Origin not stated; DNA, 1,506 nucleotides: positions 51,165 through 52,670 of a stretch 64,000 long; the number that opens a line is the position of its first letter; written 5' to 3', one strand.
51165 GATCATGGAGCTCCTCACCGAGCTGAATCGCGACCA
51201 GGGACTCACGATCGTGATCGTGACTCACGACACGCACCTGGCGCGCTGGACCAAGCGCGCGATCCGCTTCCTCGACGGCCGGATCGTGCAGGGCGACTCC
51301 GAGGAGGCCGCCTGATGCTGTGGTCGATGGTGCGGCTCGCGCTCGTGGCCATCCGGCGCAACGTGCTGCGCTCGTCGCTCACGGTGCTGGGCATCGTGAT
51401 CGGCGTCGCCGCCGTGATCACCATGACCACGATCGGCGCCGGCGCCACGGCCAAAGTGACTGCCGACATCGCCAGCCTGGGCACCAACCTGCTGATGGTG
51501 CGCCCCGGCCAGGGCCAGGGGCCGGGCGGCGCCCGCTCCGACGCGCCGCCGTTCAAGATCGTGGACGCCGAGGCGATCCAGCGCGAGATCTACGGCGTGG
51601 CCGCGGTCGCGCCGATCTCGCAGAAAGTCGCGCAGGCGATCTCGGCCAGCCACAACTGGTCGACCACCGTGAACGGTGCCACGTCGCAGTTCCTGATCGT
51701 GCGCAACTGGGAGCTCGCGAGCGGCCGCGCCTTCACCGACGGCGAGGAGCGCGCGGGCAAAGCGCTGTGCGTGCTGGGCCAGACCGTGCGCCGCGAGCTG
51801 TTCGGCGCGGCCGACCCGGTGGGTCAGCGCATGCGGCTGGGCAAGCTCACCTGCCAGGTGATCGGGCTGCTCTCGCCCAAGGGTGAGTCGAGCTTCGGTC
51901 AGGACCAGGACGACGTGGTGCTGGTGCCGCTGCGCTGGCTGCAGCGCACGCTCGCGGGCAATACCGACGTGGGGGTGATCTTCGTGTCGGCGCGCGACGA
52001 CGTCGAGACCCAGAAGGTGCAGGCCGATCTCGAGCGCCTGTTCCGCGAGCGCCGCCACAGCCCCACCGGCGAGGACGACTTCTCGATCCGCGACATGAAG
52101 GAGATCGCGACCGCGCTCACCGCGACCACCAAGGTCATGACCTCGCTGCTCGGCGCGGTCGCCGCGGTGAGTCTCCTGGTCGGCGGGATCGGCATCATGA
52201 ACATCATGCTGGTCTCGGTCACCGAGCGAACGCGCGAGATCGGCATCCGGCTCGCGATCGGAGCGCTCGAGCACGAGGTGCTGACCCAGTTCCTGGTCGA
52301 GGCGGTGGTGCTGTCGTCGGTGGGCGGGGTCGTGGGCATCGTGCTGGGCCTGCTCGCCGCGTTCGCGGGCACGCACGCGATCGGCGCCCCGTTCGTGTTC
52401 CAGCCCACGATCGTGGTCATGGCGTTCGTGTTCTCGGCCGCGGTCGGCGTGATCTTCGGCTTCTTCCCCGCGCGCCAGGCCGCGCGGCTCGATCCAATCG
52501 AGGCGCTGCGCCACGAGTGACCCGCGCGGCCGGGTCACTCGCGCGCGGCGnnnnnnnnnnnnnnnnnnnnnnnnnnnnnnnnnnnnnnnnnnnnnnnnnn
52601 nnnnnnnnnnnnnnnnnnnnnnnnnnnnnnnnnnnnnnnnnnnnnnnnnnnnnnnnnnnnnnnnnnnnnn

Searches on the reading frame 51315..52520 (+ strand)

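Call 64: search_protein_families(library=pfam, proteins=[window:51315-52520:+], max_evalue=0.0001)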
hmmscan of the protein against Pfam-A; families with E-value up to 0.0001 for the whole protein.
window:51315-52520:+ (401 aa): 2 families
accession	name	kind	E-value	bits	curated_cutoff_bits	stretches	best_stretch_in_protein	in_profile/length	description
PF12704.14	MacB_PCD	-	9.9e-53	179.9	27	1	20-241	1-206/207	MacB-like periplasmic core domain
PF02687.27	FtsX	-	1.2e-18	67.8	25.5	1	281-394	2-120/120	FtsX-like permease C-terminal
